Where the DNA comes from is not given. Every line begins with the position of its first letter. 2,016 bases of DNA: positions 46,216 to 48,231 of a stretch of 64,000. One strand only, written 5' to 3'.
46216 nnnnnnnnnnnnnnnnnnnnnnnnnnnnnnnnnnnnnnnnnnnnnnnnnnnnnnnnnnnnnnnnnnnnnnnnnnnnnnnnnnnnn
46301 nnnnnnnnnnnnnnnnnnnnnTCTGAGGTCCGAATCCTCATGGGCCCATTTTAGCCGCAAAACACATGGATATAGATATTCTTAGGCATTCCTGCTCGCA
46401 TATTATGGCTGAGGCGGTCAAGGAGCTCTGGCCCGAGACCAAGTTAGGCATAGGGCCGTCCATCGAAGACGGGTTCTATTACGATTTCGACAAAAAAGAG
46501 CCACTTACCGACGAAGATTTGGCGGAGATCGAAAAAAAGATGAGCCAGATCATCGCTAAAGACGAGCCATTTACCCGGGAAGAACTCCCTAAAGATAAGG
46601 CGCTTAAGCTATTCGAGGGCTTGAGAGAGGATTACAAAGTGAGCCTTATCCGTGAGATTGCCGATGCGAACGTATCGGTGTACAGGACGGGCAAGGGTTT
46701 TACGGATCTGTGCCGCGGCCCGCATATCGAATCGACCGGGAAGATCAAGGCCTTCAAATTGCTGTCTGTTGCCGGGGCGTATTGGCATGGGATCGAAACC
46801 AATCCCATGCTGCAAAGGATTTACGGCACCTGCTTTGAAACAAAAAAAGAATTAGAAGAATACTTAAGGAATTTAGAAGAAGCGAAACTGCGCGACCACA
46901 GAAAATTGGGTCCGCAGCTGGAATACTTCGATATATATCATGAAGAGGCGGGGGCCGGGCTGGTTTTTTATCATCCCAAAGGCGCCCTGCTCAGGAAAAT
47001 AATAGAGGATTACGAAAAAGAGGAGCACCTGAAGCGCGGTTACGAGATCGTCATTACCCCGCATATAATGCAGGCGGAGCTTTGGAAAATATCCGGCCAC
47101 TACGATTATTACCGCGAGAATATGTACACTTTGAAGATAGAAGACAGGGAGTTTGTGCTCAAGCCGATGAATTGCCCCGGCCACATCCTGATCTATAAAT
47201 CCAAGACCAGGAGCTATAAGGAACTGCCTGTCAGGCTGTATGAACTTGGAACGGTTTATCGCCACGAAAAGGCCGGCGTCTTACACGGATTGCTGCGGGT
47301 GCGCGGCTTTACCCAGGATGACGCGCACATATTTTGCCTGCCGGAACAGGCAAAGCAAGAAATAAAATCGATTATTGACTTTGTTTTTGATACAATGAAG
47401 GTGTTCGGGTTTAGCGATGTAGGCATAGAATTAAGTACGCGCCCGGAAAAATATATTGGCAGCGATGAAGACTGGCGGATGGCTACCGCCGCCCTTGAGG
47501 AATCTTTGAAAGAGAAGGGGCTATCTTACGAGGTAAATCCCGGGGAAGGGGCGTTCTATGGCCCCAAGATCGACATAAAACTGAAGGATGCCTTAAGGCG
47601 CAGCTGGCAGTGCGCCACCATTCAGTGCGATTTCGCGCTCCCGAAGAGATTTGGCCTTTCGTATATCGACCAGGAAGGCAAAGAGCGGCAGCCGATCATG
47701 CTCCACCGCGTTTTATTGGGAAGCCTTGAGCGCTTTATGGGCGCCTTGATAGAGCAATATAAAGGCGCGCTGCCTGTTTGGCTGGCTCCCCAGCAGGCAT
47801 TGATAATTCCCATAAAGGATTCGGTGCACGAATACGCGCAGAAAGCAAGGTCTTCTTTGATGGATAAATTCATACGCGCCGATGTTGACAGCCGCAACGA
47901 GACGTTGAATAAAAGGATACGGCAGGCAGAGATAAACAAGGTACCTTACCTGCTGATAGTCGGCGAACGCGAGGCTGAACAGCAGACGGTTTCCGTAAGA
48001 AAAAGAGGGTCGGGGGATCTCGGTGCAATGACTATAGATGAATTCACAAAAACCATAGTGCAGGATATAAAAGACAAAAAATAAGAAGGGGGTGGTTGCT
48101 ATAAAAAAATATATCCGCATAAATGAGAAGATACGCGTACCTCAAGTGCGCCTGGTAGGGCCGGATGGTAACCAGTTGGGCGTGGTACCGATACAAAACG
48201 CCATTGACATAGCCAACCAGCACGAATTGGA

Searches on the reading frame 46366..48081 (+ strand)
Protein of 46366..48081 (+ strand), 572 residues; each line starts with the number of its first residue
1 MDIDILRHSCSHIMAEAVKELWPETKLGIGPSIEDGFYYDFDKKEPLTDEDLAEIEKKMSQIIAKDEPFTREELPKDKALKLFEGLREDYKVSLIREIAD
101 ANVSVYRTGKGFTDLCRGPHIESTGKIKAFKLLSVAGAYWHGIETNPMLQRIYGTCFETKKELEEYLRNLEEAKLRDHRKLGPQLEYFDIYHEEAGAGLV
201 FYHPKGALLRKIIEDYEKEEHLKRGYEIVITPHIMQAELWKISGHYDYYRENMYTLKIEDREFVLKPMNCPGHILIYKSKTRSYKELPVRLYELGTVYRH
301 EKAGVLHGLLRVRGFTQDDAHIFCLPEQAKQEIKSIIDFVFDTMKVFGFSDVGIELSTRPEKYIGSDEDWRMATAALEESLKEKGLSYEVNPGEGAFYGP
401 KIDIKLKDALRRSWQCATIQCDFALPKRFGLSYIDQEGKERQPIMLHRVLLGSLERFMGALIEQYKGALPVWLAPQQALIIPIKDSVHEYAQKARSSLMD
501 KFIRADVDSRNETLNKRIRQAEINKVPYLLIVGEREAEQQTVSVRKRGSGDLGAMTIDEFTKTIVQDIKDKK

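Call 68: search_protein_families(library=pfam, proteins=[window:46366-48081:+], max_evalue=0.00001)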
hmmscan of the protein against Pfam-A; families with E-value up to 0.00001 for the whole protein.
window:46366-48081:+ (572 aa): 3 families
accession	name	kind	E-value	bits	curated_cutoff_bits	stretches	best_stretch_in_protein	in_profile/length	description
PF00587.30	tRNA-synt_2b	-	9.5e-48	163.1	29.3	1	254-465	1-179/179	tRNA synthetase class II core domain (G, H, P, S and T)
PF03129.25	HGTP_anticodon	-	8.2e-23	80.8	21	1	477-565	1-92/94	Anticodon binding domain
PF07973.19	tRNA_SAD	-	5.5e-15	55.5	24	1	103-153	1-44/44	Threonyl and Alanyl tRNA synthetase second additional domain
